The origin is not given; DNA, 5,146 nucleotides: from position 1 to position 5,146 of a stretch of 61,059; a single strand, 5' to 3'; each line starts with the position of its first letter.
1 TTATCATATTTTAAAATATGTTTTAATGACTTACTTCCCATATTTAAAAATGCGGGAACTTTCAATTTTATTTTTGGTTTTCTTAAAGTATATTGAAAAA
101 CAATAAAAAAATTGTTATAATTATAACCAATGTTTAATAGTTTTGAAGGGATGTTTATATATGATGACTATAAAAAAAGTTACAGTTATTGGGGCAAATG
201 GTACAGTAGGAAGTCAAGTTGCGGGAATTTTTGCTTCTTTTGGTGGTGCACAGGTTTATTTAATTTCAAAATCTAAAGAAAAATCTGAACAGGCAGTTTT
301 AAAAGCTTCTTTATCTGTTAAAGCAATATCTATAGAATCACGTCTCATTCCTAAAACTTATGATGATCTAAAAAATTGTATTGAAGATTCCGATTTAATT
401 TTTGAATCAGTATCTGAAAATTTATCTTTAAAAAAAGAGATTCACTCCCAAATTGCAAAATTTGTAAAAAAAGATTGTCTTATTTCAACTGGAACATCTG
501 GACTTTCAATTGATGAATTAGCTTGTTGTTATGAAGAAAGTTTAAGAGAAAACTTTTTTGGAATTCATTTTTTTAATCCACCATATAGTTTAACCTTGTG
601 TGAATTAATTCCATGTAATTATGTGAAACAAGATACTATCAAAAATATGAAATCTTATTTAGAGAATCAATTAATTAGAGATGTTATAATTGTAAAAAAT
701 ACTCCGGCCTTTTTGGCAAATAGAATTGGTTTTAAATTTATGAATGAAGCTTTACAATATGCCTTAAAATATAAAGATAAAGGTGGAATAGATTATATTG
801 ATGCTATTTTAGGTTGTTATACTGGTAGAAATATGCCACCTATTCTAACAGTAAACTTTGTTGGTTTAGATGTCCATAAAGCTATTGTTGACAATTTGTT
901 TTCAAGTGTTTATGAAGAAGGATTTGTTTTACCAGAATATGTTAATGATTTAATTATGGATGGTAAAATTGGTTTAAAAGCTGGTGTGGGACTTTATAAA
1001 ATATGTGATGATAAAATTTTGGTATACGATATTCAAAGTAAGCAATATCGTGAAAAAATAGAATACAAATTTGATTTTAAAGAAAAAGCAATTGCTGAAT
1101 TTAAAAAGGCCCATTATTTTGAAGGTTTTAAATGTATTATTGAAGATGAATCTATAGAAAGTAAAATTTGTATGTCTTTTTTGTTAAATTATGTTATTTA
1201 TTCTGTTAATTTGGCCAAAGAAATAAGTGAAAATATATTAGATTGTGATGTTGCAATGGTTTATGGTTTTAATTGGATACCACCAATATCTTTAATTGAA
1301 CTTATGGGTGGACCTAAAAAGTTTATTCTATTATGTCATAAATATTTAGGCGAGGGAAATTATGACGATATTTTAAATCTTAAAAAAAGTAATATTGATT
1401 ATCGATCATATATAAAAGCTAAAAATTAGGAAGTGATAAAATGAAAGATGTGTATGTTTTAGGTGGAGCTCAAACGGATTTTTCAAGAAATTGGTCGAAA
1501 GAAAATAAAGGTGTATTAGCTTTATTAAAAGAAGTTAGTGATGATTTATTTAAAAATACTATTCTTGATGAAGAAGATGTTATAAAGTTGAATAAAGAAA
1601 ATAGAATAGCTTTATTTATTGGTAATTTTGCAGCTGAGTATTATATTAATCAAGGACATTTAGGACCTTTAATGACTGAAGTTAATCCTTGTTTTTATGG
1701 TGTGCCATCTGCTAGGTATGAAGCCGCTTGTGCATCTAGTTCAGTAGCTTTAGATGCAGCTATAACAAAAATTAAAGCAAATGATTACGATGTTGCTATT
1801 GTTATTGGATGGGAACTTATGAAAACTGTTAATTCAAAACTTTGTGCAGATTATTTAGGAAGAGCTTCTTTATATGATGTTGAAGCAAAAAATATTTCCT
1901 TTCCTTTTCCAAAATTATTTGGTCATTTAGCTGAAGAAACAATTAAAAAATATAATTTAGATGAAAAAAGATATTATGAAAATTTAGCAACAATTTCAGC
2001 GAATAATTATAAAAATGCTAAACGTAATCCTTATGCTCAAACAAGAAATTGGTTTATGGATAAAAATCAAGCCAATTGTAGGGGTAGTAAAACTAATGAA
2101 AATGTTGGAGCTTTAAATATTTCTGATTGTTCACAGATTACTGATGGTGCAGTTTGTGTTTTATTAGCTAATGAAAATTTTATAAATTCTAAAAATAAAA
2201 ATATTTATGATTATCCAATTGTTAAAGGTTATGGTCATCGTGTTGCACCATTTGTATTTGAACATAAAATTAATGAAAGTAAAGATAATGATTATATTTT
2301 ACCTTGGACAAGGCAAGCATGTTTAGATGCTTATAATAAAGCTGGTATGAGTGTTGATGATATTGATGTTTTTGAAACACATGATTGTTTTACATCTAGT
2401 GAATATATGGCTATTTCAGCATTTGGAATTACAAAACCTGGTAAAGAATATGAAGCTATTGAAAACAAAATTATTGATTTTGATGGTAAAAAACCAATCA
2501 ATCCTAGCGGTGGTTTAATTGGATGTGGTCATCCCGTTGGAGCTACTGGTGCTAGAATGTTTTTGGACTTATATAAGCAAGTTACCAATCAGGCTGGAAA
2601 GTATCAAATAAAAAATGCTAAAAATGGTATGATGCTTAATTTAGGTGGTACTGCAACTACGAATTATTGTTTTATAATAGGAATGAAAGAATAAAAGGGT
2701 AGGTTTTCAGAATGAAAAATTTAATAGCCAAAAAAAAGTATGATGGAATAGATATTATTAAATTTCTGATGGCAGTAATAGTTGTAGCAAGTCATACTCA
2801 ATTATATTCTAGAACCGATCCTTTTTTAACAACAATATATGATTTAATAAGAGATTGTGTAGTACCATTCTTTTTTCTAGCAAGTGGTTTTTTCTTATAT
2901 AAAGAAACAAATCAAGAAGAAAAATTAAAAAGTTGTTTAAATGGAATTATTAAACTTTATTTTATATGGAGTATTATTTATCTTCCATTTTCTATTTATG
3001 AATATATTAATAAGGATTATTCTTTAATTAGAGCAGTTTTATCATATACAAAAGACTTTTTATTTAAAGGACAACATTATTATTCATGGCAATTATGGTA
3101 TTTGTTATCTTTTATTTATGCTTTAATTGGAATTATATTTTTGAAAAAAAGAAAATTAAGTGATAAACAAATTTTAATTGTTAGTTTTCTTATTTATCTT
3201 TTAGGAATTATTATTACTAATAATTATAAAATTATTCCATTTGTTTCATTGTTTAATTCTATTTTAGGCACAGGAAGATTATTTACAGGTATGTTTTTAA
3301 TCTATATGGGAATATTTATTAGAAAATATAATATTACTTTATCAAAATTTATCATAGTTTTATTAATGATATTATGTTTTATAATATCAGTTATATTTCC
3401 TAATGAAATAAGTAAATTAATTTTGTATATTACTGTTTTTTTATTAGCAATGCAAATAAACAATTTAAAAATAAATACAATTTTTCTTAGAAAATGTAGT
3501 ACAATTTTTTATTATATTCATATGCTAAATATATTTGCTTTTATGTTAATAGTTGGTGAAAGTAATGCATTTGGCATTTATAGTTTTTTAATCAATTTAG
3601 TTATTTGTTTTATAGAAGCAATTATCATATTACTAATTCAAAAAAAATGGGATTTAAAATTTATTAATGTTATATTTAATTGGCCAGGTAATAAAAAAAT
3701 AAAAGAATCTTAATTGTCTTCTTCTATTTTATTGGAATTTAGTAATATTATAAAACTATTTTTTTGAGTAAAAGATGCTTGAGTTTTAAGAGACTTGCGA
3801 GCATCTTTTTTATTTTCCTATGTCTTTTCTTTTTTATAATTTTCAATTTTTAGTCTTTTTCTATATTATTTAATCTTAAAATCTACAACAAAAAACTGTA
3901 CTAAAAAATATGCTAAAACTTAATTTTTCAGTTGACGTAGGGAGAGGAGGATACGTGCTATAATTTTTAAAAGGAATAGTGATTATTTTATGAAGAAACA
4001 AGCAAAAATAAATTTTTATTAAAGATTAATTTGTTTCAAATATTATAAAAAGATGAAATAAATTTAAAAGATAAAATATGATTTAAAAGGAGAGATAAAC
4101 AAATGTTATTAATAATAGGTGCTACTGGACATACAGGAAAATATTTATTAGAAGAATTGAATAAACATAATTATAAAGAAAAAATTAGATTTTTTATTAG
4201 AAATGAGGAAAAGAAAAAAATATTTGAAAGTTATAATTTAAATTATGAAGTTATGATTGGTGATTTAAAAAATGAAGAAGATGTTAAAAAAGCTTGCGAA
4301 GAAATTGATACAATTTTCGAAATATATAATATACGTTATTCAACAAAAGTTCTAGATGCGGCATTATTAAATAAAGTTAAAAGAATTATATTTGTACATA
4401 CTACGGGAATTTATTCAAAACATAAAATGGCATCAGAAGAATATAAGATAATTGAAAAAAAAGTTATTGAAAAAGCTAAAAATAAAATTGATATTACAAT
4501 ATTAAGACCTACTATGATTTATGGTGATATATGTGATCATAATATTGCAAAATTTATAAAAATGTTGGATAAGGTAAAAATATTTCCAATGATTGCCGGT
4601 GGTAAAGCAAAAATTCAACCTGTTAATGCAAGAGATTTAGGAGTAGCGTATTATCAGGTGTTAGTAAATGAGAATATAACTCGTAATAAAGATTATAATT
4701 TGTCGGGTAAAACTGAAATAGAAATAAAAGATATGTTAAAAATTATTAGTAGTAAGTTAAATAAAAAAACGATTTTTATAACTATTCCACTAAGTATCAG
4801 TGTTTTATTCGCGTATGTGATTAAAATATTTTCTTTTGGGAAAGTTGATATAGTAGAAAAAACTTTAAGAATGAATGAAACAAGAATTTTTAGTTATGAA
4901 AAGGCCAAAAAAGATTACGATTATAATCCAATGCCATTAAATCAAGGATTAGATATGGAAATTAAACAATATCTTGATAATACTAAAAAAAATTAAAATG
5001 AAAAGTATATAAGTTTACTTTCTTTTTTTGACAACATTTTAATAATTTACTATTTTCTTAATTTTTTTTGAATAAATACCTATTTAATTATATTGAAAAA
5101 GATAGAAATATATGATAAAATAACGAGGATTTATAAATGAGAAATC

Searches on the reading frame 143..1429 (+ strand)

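Call 19: search_protein_families(library=pfam, proteins=[window:143-1429:+], max_evalue=0.0001)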
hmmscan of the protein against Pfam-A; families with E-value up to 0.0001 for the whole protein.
window:143-1429:+ (428 aa): 2 families
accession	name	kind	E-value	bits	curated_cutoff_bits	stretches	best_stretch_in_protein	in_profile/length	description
PF02737.24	3HCDH_N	-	9.1e-31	107.6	22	1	12-186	1-179/180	3-hydroxyacyl-CoA dehydrogenase, NAD binding domain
PF00725.27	3HCDH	-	1.8e-08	35.2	22.1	1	190-286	2-96/97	3-hydroxyacyl-CoA dehydrogenase, C-terminal domain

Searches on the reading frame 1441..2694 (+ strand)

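Call 19: search_protein_families(library=pfam, proteins=[window:1441-2694:+], max_evalue=0.0001)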
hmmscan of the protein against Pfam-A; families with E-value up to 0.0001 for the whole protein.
window:1441-2694:+ (417 aa): 4 families
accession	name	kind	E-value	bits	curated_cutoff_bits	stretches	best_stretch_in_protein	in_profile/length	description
PF22691.2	Thiolase_C_1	-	4.9e-27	94.9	28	1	280-414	10-143/144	Thiolase C-terminal domain-like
PF02803.24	Thiolase_C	-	1.1e-13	51.3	27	1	293-393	27-109/123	Thiolase, C-terminal domain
PF00108.29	Thiolase_N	-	2.8e-12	47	26.4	1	87-200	75-191/260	Thiolase, N-terminal domain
PF00109.32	ketoacyl-synt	-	1.1e-06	28.9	20.8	1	89-131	166-208/252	Beta-ketoacyl synthase, N-terminal domain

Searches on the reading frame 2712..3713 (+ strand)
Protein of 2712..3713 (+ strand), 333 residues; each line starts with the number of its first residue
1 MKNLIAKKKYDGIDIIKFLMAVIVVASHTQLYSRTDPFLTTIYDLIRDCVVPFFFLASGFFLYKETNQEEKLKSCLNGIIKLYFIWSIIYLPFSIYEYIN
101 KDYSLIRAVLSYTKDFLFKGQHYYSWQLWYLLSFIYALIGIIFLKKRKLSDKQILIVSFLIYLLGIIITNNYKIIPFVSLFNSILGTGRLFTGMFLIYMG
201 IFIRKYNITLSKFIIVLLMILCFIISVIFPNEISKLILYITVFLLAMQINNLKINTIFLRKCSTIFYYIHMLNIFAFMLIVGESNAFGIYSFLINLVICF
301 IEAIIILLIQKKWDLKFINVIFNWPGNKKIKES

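Call 19: search_protein_families(library=pfam, proteins=[window:2712-3713:+], max_evalue=0.0001)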
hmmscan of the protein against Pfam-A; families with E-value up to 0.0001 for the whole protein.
window:2712-3713:+ (333 aa): 1 family
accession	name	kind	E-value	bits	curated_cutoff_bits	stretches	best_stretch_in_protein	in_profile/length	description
PF01757.29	Acyl_transf_3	-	1.2e-14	54.6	31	1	11-301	2-315/326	Acyltransferase domain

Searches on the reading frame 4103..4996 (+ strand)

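Call 19: search_protein_families(library=pfam, proteins=[window:4103-4996:+], max_evalue=0.0001)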
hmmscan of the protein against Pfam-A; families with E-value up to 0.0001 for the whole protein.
window:4103-4996:+ (297 aa): 8 families
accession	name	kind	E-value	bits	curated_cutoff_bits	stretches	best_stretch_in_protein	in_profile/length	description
PF05368.20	NmrA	-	1.5e-16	61.3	27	1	2-234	5-249/298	NmrA-like family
PF13460.12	NAD_binding_10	-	7.9e-15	55.6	27.2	1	6-139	1-146/184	NAD(P)H-binding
PF01370.27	Epimerase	-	1.2e-13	51.5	20.9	1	3-200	2-239/240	NAD dependent epimerase/dehydratase family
PF01073.25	3Beta_HSD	-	4.3e-12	46.1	22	1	3-84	1-83/280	3-beta hydroxysteroid dehydrogenase/isomerase family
PF01118.30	Semialdhyde_dh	-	2.2e-06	28.5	26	1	4-91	4-90/121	Semialdehyde dehydrogenase, NAD binding domain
PF07993.18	NAD_binding_4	-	1e-05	25.3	20.1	0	5-44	2-42/258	Male sterility protein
PF03435.24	Sacchrp_dh_NADP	-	2.8e-05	24.9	25.1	1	3-95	2-96/129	Saccharopine dehydrogenase NADP binding domain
PF02719.21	Polysacc_synt_2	-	3.8e-05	23.4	20.2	0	2-73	1-83/293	Polysaccharide biosynthesis protein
